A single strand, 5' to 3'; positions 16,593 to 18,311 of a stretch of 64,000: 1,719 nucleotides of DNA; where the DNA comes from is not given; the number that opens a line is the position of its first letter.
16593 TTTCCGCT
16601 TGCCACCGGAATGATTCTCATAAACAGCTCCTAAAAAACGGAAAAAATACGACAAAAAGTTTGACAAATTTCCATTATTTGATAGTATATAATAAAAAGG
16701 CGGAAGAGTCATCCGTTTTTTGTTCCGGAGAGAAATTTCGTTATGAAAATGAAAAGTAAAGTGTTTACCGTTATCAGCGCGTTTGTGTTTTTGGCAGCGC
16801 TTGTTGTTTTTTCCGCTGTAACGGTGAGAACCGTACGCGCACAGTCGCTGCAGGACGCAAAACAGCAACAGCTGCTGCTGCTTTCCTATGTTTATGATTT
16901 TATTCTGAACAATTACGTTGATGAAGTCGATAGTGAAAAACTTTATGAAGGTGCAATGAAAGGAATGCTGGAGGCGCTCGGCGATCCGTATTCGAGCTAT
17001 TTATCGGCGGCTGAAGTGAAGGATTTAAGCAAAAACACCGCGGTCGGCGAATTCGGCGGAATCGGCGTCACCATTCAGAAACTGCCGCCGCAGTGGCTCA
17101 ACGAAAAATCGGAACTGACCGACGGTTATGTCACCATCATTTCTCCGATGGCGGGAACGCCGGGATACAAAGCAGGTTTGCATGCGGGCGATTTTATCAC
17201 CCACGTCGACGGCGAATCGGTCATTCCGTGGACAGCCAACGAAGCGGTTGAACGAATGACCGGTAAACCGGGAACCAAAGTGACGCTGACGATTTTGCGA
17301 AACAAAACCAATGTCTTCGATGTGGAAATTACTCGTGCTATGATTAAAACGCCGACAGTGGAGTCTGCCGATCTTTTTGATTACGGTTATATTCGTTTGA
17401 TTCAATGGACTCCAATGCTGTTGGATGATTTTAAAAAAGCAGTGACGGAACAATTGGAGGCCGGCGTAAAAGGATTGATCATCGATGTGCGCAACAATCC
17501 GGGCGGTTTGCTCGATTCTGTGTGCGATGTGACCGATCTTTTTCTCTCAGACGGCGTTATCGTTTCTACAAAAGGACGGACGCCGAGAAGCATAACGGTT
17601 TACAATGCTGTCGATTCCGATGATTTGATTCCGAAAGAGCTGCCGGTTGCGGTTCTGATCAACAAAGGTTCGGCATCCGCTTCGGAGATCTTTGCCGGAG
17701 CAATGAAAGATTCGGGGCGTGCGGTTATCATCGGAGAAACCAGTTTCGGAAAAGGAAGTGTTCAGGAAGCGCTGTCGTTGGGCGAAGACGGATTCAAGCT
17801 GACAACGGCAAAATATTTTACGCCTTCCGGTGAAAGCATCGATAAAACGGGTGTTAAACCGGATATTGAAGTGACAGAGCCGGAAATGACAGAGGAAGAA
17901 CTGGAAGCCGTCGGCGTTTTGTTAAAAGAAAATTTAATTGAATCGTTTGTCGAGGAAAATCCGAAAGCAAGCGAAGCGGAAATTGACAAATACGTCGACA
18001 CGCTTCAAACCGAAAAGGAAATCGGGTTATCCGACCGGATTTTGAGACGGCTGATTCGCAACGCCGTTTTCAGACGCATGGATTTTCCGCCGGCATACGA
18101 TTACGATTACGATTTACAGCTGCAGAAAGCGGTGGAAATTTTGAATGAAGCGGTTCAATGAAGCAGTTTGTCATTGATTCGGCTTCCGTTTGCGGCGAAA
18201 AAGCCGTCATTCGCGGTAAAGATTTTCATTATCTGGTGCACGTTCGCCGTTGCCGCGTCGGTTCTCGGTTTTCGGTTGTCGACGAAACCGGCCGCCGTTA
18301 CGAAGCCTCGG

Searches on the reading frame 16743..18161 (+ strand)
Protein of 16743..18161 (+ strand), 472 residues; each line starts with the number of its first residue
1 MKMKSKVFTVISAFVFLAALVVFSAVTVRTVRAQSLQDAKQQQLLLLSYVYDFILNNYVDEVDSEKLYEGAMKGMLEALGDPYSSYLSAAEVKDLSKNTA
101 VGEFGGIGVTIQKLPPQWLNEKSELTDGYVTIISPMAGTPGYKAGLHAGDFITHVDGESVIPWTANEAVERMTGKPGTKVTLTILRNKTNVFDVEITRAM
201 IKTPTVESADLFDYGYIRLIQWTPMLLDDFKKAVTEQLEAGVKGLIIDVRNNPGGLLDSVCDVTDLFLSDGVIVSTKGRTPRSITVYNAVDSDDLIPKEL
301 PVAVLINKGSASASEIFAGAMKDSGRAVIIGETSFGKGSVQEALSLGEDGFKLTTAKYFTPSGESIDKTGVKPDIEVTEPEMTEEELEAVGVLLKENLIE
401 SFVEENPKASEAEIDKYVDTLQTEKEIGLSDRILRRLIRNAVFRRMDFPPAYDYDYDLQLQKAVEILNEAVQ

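Call 67: search_protein_families(library=ncbifam, proteins=[window:16743-18161:+], max_evalue=1e-10)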
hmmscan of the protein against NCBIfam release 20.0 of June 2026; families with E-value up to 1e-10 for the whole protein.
window:16743-18161:+ (472 aa): 10 families
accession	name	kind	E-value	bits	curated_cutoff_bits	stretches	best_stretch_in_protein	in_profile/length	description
TIGR00225.1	prc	subfamily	6.2e-97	324.6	218.6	1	56-386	2-323/335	C-terminal processing peptidase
NF052377.1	lmo1851_S41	exception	2.2e-85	287.1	725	1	3-395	4-385/468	lmo1851 family serine protease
TIGR03900.1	prc_long_Delta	hypoth_equivalog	7.8e-82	275.7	660.95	1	46-389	82-416/973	MXAN_5808 family serine peptidase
NF045590.1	Cterm_S41_CtpC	exception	1.7e-73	247.8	665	1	62-388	75-386/418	carboxyl-terminal processing protease CtpC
NF045589.1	Cterm_S41_CtpB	exception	5.8e-70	236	633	1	64-388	78-391/416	carboxyl-terminal processing protease CtpB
NF045588.1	Cterm_S41_CtpA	exception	5e-68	229.8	625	1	63-387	71-386/401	carboxyl-terminal processing protease CtpA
NF045591.1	Cterm_S41_CtpZ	exception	1.3e-58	198.7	525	1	64-385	72-382/403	carboxyl-terminal processing protease CtpZ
NF051464.1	tail_spec_CT441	exception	3.9e-48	164.6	700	1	63-380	207-528/645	tail-specific protease Tsp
NF008388.1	PRK11186.1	exception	2.2e-39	135.4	825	1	60-380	203-529/663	carboxy terminal-processing peptidase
NF033424.1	chlamy_CPAF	equivalog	6.2e-13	48.2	250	0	300-386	457-544/564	protease-like activity factor CPAF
